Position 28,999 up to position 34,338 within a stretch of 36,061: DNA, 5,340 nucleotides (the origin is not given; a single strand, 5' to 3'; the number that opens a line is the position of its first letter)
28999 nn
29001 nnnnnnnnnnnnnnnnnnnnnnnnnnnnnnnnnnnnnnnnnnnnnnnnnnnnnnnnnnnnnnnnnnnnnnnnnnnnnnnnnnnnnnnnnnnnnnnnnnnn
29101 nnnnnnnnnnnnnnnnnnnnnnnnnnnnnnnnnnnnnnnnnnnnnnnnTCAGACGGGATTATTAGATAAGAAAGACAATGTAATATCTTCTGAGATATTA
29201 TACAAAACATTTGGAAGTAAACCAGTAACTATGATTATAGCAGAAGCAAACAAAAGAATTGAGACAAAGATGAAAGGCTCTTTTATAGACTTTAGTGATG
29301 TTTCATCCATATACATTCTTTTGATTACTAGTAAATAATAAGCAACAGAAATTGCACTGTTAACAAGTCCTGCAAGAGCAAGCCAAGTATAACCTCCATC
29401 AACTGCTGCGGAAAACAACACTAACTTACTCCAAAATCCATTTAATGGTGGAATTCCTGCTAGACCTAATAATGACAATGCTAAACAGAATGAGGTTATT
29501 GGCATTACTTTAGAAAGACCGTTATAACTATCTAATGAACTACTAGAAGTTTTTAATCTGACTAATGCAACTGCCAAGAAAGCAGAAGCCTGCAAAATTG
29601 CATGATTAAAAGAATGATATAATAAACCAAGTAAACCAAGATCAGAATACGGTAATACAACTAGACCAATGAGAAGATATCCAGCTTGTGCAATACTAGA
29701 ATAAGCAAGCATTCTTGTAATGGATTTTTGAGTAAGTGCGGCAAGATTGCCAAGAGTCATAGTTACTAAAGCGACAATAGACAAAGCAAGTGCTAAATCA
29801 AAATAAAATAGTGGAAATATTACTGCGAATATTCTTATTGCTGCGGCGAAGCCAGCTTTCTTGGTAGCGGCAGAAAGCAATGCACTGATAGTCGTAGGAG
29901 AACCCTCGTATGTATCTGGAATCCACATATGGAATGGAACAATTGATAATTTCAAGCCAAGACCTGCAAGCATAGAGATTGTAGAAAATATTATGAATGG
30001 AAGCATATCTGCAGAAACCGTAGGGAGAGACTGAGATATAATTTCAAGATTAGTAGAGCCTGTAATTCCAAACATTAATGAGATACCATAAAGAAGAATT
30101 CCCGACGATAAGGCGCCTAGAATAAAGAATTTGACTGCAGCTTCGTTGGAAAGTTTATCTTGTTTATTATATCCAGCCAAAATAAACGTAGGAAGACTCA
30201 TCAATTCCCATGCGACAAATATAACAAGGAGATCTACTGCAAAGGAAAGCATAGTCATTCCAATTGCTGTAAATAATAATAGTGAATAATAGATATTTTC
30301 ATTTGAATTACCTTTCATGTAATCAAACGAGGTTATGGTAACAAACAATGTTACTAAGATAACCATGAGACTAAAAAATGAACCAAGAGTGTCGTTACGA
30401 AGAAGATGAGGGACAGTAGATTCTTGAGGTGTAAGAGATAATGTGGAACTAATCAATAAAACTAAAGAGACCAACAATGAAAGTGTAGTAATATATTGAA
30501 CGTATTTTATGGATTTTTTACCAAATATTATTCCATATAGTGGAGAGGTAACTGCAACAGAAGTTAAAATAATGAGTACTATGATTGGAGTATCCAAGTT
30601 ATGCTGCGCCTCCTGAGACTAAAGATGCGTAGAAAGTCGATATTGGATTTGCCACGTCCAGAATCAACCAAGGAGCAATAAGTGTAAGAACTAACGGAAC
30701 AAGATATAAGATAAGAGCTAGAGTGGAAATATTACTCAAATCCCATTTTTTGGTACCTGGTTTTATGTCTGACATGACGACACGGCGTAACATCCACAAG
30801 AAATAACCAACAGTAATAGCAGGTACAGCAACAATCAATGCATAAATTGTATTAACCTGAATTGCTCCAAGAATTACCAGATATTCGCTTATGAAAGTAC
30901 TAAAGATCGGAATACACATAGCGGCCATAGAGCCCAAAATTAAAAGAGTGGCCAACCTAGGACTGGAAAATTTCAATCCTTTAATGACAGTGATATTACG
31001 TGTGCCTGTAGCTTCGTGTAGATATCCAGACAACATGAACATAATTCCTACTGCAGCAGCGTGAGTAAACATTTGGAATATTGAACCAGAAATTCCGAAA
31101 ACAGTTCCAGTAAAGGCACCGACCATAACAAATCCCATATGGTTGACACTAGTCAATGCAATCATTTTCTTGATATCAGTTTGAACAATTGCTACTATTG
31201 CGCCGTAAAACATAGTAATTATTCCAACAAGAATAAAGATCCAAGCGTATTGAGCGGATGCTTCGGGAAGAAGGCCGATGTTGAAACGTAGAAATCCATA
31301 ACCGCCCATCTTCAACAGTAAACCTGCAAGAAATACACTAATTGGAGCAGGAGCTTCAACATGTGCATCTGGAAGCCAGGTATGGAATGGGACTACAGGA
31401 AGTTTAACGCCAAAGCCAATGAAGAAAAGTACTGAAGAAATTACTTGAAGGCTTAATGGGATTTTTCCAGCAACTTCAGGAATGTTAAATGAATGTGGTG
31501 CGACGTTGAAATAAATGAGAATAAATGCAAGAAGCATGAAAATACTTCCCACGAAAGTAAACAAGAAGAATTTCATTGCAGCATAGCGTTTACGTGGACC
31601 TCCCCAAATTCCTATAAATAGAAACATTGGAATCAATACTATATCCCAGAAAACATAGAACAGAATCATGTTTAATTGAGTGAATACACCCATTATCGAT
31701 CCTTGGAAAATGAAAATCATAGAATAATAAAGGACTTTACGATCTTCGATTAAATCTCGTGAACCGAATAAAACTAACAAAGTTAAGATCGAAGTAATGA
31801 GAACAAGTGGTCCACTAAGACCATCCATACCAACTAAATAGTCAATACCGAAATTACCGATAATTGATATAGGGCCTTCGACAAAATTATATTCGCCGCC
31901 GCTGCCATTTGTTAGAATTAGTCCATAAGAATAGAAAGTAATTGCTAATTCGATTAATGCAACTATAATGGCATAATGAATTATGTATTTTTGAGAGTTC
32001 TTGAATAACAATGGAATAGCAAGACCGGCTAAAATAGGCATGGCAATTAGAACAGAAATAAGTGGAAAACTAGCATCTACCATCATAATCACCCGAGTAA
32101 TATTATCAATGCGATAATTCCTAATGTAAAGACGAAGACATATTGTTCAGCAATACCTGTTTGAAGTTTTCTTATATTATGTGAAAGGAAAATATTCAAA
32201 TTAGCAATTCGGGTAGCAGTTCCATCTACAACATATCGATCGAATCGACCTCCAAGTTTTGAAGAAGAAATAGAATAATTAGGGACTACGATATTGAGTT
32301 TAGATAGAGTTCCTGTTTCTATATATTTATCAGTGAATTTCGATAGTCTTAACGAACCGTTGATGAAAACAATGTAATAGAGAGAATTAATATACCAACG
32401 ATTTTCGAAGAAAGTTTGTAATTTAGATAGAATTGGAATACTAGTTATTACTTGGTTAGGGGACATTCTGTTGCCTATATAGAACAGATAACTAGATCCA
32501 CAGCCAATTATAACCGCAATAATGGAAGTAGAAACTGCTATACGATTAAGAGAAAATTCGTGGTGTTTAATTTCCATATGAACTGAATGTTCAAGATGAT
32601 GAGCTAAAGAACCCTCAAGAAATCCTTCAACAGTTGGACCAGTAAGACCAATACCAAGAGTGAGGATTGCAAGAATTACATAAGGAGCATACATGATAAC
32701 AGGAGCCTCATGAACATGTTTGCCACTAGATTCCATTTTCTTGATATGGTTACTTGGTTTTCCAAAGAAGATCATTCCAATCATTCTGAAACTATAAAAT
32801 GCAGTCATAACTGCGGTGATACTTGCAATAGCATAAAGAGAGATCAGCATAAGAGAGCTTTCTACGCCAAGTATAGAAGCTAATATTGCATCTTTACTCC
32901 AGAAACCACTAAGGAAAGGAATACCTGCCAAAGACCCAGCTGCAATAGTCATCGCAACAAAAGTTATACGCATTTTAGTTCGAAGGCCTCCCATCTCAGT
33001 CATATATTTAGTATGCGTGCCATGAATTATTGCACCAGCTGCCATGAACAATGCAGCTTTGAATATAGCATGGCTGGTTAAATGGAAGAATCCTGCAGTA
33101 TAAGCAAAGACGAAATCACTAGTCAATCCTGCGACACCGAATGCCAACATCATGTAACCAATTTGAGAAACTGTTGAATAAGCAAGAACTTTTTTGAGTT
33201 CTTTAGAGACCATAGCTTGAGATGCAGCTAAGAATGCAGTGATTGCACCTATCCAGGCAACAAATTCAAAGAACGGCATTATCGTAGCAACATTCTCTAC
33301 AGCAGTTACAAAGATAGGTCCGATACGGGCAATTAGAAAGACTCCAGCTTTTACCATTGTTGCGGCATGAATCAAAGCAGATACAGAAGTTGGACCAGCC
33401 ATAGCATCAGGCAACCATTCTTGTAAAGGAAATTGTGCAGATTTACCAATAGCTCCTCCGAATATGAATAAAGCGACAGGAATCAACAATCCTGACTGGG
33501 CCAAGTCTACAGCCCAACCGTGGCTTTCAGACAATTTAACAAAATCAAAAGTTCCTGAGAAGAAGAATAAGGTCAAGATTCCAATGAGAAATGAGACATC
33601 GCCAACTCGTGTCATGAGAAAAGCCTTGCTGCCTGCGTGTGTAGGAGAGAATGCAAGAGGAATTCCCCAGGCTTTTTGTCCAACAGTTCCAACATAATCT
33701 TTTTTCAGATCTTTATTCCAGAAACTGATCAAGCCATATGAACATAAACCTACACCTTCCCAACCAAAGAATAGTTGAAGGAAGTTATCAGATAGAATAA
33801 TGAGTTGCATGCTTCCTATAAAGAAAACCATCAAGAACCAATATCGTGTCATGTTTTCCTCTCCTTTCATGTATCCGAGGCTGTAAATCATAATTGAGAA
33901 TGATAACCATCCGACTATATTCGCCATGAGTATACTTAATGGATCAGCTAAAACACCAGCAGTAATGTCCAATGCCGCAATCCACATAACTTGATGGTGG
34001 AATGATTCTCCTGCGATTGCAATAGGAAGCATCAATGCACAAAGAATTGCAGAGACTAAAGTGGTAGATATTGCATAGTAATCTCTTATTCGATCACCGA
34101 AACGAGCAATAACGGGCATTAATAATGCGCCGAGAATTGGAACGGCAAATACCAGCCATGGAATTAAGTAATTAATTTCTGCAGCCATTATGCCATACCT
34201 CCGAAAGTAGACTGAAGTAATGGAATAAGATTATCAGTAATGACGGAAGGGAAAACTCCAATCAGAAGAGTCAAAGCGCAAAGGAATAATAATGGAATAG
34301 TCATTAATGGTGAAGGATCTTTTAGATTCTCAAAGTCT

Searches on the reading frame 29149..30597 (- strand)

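Call 48: search_protein_families(library=pfam, proteins=[window:29149-30597:-], max_evalue=0.001)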
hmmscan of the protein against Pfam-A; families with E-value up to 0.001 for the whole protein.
window:29149-30597:- (482 aa): 1 family
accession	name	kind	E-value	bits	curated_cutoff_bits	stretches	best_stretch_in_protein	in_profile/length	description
PF00361.26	Proton_antipo_M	-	4.8e-71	239.8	21.5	1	120-417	1-294/294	NADH:quinone oxidoreductase/Mrp antiporter, TM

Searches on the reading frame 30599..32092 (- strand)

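Call 48: search_protein_families(library=pfam, proteins=[window:30599-32092:-], max_evalue=0.001)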
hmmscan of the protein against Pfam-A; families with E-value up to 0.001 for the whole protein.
window:30599-32092:- (497 aa): 1 family
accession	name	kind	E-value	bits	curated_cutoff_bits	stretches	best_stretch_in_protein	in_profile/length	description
PF00361.26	Proton_antipo_M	-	5.2e-68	229.8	21.5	1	141-423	3-288/294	NADH:quinone oxidoreductase/Mrp antiporter, TM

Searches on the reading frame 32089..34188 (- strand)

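Call 48: search_protein_families(library=pfam, proteins=[window:32089-34188:-], max_evalue=0.001)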
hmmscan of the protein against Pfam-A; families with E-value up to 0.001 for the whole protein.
window:32089-34188:- (699 aa): 2 families
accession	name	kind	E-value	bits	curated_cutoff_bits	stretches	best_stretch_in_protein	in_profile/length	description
PF00361.26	Proton_antipo_M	-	4.5e-64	216.9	21.5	1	183-450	32-286/294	NADH:quinone oxidoreductase/Mrp antiporter, TM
PF00662.26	Proton_antipo_N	-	1.9e-13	50.5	24.5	1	70-116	4-50/51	NADH-Ubiquinone oxidoreductase (complex I), chain 5 N-terminus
